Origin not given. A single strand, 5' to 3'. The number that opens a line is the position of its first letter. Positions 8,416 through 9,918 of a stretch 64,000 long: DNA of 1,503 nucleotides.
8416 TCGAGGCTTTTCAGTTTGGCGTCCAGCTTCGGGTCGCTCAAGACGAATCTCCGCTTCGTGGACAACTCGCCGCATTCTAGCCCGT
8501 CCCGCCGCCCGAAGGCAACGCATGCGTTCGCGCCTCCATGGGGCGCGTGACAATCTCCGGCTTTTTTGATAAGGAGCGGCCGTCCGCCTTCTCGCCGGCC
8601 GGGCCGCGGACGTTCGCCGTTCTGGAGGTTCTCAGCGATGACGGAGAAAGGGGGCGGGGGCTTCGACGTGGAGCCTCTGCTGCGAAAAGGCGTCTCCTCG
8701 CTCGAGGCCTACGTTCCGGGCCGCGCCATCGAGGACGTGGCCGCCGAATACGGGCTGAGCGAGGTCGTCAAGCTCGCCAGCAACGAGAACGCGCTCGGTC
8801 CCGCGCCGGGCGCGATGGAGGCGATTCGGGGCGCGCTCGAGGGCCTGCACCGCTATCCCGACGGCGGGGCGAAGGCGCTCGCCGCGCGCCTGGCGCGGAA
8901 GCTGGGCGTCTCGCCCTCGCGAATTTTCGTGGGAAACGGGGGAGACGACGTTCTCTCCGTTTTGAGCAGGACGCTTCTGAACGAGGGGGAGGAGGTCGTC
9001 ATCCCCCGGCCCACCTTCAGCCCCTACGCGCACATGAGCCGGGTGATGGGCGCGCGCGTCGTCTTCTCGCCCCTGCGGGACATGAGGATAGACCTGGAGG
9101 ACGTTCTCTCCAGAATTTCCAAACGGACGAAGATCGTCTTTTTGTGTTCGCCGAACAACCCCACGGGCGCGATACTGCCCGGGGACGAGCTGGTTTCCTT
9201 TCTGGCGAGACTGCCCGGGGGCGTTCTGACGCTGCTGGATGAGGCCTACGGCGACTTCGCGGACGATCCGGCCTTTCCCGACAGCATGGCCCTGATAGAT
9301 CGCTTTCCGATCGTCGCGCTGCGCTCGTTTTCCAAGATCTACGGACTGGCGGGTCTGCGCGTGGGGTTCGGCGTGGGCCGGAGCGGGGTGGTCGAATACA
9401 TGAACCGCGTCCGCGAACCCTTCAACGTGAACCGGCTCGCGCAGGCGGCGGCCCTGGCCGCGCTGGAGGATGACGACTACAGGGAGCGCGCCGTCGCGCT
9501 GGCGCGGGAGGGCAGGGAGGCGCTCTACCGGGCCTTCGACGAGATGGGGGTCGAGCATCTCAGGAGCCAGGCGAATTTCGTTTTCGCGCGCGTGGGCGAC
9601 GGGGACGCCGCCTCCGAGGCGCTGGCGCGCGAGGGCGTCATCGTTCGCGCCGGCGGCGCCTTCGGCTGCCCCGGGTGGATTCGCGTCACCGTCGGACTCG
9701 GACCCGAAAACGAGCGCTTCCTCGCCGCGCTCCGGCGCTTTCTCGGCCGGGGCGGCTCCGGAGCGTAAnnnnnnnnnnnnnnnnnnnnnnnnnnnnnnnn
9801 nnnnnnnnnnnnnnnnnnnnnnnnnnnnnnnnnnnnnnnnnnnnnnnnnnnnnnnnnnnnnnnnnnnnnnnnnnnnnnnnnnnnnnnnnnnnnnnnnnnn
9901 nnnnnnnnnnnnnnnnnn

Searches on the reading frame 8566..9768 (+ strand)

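Call 9: search_protein_families(library=pfam, proteins=[window:8566-9768:+], max_evalue=0.01)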
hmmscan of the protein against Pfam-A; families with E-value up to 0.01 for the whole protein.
window:8566-9768:+ (400 aa): 4 families
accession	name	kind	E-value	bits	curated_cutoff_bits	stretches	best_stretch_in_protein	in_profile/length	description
PF00155.27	Aminotran_1_2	-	2.2e-67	228.2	19.7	1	66-383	2-355/361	Aminotransferase class I and II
PF00266.25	Aminotran_5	-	7.4e-08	32.2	21.5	1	129-227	73-177/371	Aminotransferase class-V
PF01041.23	DegT_DnrJ_EryC1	-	0.00023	20.9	19.8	1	103-192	27-117/360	DegT/DnrJ/EryC1/StrS aminotransferase family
PF01053.26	Cys_Met_Meta_PP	-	0.0038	16.3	27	1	131-205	81-155/381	Cys/Met metabolism PLP-dependent enzyme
